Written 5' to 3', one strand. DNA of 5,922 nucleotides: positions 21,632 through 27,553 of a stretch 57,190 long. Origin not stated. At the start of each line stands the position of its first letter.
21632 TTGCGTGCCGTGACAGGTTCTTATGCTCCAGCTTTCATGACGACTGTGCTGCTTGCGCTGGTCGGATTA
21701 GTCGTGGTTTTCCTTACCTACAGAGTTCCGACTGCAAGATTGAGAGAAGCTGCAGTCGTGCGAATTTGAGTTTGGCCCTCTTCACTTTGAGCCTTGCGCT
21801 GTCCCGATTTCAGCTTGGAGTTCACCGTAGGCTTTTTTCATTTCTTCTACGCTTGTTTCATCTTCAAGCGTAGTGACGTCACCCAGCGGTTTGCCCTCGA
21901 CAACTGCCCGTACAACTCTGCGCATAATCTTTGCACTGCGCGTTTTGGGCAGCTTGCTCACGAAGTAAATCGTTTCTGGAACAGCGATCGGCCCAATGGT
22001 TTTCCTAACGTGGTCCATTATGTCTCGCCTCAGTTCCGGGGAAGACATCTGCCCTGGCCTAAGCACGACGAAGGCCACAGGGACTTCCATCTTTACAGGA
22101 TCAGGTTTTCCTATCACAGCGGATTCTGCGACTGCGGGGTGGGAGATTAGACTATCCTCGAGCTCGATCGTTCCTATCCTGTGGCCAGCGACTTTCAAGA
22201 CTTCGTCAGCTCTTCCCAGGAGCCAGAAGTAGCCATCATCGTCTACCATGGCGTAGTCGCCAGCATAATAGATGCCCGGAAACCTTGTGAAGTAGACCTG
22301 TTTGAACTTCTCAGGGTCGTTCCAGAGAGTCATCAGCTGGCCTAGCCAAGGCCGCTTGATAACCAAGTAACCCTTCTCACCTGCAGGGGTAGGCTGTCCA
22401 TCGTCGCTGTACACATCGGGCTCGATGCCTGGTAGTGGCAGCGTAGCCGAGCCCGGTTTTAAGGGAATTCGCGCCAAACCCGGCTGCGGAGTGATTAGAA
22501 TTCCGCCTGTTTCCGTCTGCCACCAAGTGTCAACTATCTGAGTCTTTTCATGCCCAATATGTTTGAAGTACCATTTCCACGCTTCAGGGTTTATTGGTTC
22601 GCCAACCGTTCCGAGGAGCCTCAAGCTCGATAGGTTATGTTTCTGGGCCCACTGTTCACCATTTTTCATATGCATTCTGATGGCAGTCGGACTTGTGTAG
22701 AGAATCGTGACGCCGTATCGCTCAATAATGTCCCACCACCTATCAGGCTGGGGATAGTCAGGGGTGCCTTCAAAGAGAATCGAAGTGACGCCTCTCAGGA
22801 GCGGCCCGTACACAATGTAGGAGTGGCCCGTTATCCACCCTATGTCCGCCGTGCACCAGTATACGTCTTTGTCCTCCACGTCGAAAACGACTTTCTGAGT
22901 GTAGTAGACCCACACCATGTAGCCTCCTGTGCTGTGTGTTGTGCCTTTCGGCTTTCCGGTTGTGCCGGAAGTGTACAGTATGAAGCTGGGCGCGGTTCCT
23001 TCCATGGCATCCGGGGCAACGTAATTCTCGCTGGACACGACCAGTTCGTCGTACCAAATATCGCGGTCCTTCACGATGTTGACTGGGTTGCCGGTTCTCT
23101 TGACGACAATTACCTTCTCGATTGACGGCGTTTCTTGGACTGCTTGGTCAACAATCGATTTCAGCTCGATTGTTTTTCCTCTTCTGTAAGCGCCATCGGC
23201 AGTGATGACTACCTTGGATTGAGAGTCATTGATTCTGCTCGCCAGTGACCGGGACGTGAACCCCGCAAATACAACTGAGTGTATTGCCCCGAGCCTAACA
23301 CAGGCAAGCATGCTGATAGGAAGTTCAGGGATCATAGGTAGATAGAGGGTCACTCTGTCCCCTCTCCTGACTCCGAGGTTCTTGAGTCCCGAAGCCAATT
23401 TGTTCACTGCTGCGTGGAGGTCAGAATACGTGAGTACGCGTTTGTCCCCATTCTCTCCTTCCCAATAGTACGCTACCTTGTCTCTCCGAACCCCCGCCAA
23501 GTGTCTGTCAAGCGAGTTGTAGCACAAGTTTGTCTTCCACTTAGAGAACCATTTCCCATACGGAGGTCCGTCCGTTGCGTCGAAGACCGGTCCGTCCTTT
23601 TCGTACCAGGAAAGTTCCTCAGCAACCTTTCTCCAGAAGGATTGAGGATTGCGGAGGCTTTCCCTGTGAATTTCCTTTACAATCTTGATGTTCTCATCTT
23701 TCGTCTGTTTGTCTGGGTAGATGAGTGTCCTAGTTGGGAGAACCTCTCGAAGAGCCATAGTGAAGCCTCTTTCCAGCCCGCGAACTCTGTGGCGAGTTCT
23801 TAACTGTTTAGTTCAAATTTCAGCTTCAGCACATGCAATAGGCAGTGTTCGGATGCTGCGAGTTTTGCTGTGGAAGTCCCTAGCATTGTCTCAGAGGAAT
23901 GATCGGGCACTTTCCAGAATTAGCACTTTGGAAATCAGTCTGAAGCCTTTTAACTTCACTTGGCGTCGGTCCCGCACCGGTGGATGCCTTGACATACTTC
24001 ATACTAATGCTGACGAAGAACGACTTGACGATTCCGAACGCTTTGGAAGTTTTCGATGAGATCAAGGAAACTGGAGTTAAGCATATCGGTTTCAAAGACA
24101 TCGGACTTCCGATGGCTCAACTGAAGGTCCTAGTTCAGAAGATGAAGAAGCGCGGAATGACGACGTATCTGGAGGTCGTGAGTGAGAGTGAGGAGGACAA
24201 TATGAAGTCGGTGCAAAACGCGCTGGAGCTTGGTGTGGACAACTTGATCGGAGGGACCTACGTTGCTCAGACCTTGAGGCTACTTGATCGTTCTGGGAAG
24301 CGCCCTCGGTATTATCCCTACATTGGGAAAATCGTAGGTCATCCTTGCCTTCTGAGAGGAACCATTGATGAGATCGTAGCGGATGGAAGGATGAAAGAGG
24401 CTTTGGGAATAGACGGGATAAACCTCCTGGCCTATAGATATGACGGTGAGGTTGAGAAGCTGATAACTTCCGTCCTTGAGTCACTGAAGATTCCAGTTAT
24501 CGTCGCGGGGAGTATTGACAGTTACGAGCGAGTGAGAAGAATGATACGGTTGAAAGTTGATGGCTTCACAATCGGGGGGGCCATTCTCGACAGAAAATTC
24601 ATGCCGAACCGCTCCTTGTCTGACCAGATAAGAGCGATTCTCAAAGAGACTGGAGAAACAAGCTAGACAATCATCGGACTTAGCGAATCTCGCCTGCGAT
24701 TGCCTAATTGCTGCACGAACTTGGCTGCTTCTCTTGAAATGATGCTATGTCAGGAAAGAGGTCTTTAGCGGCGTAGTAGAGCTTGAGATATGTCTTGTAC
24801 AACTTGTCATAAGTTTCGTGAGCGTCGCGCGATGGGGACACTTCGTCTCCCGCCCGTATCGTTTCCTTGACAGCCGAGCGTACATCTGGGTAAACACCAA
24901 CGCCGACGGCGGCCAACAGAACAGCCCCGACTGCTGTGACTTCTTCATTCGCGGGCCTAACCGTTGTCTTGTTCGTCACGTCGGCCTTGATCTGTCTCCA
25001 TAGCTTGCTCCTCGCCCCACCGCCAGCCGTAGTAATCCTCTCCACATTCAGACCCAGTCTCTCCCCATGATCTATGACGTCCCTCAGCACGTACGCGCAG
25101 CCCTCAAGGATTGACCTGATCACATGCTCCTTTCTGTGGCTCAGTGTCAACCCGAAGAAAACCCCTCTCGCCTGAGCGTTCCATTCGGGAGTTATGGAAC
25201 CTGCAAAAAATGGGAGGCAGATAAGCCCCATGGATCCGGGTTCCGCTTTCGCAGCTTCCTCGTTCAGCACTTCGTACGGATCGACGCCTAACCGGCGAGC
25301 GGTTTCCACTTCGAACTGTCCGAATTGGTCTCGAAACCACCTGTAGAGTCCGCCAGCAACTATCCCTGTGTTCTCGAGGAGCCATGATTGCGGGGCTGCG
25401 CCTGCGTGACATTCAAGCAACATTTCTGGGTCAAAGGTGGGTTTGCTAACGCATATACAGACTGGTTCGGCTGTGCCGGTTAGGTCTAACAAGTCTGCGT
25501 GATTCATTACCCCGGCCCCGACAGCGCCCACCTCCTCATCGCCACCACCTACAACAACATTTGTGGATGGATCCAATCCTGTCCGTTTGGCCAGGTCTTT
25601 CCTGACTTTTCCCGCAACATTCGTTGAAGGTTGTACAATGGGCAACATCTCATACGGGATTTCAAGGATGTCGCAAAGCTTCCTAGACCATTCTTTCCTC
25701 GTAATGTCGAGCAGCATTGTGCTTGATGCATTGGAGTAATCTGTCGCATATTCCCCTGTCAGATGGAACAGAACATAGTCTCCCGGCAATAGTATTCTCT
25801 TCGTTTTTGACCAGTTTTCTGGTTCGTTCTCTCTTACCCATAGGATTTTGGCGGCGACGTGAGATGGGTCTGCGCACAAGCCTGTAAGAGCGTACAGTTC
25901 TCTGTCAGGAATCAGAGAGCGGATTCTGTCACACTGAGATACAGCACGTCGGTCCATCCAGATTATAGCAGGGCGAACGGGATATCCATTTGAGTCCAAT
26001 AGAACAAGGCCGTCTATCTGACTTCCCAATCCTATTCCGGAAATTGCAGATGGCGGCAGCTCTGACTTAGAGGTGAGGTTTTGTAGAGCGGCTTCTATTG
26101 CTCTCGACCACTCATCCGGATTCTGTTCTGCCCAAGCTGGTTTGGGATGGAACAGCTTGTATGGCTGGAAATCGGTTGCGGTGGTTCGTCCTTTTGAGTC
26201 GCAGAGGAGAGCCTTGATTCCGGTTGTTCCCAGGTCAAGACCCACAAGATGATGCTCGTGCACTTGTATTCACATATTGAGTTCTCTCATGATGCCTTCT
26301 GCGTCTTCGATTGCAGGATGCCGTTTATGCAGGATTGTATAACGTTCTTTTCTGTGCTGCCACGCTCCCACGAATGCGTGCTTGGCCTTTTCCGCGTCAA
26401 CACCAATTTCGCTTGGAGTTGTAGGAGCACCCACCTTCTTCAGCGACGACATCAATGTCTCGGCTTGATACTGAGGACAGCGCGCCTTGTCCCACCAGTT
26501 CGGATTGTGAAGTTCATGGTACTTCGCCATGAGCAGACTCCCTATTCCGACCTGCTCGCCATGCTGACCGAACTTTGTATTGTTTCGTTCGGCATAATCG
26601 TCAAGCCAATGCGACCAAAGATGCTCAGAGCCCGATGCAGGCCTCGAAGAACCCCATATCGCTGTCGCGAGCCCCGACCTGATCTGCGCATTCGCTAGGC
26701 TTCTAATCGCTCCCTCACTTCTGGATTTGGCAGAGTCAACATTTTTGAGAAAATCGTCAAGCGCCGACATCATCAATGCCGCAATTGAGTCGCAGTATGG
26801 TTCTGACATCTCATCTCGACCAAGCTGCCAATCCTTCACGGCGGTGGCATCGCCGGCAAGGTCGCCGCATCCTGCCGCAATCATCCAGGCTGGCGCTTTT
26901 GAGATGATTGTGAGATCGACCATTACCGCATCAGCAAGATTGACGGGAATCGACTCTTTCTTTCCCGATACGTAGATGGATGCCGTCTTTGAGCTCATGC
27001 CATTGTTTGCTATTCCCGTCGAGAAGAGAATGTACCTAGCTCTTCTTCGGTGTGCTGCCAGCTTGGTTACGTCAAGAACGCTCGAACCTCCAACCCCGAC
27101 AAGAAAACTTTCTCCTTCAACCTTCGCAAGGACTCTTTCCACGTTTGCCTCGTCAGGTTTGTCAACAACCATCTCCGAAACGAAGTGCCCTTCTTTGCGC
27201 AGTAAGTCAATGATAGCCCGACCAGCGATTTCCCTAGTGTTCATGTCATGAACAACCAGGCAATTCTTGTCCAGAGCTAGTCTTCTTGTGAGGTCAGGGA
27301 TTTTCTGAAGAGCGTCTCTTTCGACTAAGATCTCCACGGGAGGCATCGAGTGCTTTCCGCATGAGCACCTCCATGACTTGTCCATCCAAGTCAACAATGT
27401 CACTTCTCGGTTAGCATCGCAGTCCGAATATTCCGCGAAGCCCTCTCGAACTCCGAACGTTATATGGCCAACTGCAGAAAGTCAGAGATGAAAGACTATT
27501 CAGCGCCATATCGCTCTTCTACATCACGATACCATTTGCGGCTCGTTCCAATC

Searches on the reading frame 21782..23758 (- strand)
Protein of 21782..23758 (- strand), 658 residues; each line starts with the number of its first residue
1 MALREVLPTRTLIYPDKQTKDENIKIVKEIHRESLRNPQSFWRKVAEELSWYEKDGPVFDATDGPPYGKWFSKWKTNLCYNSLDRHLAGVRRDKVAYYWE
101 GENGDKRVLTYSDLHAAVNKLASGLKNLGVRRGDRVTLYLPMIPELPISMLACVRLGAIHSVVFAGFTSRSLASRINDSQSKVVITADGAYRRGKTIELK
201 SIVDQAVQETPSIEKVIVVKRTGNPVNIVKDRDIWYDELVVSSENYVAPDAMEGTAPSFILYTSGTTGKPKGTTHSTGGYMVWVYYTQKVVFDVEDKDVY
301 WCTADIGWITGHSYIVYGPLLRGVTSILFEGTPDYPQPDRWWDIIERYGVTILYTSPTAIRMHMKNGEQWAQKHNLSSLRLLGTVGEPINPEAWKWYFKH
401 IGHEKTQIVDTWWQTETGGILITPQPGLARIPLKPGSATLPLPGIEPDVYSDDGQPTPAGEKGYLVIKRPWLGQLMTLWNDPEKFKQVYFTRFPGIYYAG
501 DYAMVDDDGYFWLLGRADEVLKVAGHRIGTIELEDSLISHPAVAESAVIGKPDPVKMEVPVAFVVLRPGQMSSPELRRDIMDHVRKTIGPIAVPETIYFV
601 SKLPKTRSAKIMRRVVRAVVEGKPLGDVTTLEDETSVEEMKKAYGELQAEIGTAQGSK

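Call 71: search_protein_families(library=pfam, proteins=[window:21782-23758:-], max_evalue=0.0001)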
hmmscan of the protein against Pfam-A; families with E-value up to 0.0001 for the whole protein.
window:21782-23758:- (658 aa): 3 families
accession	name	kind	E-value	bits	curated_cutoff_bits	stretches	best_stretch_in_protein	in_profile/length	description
PF00501.34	AMP-binding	-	5.2e-90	302.5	29.9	1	89-472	6-379/384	AMP-binding enzyme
PF13193.12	AMP-binding_C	-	3.9e-28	98.6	24.5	1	532-610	1-76/76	AMP-binding enzyme C-terminal domain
PF16177.11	ACAS_N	-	2.4e-13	50.1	27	1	28-81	2-54/55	Acetyl-coenzyme A synthetase N-terminus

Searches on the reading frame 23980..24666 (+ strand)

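Call 71: search_protein_families(library=pfam, proteins=[window:23980-24666:+], max_evalue=0.0001)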
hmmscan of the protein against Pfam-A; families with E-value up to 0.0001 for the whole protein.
window:23980-24666:+ (228 aa): 1 family
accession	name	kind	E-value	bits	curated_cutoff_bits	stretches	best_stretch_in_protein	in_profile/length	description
PF00977.27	His_biosynth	-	1.5e-05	25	23.6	0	159-205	62-108/228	Histidine biosynthesis protein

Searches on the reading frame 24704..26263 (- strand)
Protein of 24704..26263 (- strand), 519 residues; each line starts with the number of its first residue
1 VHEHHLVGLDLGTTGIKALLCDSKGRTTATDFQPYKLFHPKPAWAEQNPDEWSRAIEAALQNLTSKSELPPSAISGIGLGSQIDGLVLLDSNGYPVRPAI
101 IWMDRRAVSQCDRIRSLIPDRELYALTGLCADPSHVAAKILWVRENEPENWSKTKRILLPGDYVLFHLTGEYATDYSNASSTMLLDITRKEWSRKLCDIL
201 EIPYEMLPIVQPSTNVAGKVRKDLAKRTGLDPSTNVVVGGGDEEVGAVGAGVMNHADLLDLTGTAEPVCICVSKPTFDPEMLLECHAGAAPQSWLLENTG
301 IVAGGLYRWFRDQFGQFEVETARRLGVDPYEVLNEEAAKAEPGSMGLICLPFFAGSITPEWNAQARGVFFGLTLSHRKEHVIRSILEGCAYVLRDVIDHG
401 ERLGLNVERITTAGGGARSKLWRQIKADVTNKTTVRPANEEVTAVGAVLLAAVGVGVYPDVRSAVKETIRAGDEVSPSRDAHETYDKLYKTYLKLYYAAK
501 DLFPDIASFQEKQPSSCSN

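Call 71: search_protein_families(library=pfam, proteins=[window:24704-26263:-], max_evalue=0.0001)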
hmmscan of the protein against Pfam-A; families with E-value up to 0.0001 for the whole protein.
window:24704-26263:- (519 aa): 2 families
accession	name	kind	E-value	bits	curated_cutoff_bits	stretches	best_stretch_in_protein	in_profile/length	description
PF00370.27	FGGY_N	-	2.5e-66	224.2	28.8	1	7-249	3-245/245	FGGY family of carbohydrate kinases, N-terminal domain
PF02782.22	FGGY_C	-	8.6e-33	114.2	27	1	286-454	30-197/198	FGGY family of carbohydrate kinases, C-terminal domain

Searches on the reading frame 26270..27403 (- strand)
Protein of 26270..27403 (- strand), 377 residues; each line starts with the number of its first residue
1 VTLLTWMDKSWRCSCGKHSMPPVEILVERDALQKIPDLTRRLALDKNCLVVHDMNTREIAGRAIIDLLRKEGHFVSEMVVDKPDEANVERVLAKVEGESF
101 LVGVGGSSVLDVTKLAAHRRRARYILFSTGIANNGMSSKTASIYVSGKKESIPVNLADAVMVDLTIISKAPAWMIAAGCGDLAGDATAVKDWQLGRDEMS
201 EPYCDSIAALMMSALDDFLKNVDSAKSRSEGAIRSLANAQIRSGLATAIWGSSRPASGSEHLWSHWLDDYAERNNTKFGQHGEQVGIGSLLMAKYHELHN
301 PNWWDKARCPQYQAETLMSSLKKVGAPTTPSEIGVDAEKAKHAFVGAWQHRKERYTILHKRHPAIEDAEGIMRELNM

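Call 32: search_protein_families(library=pfam, proteins=[window:26270-27403:-], max_evalue=0.0001)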
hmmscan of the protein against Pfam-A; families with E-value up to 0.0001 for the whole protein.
window:26270-27403:- (377 aa): 2 families
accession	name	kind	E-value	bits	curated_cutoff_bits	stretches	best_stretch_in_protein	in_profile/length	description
PF13685.12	Fe-ADH_2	-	4.2e-26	92.2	28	1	27-171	2-149/149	Iron-containing alcohol dehydrogenase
PF00465.25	Fe-ADH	-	1.8e-10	41.1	31.3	1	22-121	1-104/168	Iron-containing alcohol dehydrogenase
